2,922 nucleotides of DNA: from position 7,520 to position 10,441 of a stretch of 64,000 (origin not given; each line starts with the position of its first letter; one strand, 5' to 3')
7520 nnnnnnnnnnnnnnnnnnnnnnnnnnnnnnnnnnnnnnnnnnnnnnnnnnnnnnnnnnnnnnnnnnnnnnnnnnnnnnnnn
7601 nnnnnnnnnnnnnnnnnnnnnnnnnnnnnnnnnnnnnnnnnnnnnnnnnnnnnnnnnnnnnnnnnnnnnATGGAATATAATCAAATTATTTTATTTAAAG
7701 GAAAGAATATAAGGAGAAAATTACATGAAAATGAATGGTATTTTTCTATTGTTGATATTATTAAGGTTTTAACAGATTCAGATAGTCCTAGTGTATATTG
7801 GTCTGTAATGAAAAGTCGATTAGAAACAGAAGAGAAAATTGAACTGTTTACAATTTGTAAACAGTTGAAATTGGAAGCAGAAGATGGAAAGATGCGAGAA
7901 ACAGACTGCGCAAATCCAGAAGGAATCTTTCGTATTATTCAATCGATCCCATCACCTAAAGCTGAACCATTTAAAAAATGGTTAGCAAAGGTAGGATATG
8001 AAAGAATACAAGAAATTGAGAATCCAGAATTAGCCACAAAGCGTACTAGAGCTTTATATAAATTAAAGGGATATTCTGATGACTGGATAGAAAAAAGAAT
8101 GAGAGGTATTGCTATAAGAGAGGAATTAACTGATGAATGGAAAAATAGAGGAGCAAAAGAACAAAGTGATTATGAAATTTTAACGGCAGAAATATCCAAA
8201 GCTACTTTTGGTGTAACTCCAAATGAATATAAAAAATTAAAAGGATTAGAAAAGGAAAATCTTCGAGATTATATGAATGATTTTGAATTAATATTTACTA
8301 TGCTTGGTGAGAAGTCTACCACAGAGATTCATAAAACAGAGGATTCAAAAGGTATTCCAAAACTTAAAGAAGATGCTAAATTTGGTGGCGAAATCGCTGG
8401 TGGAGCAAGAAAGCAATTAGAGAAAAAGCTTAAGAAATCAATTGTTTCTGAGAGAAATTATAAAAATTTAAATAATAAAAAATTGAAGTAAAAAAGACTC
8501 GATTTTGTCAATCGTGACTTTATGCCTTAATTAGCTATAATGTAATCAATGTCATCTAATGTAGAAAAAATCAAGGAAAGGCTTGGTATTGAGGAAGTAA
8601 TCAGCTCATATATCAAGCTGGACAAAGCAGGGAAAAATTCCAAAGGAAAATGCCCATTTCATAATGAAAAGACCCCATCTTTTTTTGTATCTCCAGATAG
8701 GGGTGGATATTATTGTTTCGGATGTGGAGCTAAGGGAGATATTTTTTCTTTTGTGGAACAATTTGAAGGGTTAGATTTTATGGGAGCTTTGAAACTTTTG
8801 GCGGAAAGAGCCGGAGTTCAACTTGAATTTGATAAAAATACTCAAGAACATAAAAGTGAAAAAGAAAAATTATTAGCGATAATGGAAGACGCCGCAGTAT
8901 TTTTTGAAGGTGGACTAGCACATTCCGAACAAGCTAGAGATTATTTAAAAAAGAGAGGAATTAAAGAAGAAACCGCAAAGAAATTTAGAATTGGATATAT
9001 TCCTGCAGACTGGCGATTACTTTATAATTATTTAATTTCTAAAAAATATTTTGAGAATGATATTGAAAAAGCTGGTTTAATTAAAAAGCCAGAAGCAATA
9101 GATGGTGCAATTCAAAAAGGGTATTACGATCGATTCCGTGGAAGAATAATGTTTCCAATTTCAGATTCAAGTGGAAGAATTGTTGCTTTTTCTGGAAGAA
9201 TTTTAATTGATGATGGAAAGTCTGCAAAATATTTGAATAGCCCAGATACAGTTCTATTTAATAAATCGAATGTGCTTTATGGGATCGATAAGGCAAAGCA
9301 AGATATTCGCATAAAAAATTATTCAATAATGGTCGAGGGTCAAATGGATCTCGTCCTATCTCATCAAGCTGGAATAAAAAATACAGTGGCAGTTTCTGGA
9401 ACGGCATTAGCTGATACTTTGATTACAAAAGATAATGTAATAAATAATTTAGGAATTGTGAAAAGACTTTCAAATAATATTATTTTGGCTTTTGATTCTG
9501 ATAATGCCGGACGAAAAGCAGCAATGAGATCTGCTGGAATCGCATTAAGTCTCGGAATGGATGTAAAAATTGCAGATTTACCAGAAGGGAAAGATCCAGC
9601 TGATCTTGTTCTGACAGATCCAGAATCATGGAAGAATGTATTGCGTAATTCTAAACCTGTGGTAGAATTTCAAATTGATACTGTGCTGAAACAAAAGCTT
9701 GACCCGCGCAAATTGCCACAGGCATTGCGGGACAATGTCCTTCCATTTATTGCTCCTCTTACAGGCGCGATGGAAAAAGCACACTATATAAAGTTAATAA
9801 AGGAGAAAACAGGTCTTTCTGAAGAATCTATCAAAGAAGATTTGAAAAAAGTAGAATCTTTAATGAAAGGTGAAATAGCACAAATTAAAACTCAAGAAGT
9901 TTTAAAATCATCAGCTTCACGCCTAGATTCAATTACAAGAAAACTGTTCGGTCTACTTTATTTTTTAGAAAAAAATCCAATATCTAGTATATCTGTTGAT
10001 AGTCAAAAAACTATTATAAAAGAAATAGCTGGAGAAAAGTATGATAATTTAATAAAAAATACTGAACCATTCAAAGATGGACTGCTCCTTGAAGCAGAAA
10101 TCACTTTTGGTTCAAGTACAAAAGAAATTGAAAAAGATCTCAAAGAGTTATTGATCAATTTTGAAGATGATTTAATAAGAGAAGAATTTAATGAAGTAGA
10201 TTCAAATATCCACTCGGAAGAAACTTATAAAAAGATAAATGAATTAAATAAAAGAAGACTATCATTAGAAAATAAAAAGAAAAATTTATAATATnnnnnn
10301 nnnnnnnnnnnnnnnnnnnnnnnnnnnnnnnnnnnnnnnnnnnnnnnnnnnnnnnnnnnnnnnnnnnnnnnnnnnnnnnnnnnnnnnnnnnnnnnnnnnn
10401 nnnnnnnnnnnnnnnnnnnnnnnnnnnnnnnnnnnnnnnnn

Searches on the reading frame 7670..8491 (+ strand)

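Call 8: search_protein_families(library=pfam, proteins=[window:7670-8491:+], max_evalue=0.001)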
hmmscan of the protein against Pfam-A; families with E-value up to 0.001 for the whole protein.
window:7670-8491:+ (273 aa): 1 family
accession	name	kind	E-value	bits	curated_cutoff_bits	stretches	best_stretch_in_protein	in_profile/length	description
PF02498.22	Bro-N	-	1.6e-13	51.5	25.6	1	14-107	2-92/96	BRO family, N-terminal domain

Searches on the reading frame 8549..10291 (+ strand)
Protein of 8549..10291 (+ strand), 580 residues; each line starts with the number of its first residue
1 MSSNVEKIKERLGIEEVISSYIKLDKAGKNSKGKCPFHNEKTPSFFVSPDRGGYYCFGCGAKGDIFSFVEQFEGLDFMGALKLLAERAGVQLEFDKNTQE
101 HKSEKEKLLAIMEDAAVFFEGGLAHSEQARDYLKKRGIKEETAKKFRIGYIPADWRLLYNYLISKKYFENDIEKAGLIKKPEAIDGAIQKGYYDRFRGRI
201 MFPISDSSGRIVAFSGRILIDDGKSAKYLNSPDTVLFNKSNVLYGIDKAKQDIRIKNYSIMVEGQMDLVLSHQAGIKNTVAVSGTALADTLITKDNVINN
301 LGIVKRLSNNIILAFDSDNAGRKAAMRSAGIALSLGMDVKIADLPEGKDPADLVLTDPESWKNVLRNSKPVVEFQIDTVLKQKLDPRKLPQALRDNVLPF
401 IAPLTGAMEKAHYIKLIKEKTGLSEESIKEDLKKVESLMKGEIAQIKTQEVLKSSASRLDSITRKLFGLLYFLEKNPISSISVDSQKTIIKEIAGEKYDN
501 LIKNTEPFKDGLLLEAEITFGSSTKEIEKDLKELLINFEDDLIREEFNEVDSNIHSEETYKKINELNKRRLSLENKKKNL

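Call 8: search_protein_families(library=pfam, proteins=[window:8549-10291:+], max_evalue=0.001)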
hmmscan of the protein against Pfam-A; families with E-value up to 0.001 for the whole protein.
window:8549-10291:+ (580 aa): 6 families
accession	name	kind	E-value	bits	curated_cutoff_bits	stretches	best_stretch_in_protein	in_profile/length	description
PF08275.17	DNAG_N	-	1.6e-40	138.6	26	1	122-250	5-128/128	DNA primase catalytic core, N-terminal domain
PF01807.25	Zn_ribbon_DnaG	-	3e-32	110.8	24.9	1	3-96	4-97/98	CHC2 zinc finger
PF13155.12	Toprim_2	-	8.7e-16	58.5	22.1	1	260-353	1-87/88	Toprim-like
PF13662.12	Toprim_4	-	3.8e-14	53.1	25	1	260-341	4-83/85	Toprim domain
PF01751.28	Toprim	-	1.6e-07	31.8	23.1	1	260-330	3-82/96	Toprim domain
PF13362.12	Toprim_3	-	0.00013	22.8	27.2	1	278-354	17-89/95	Toprim domain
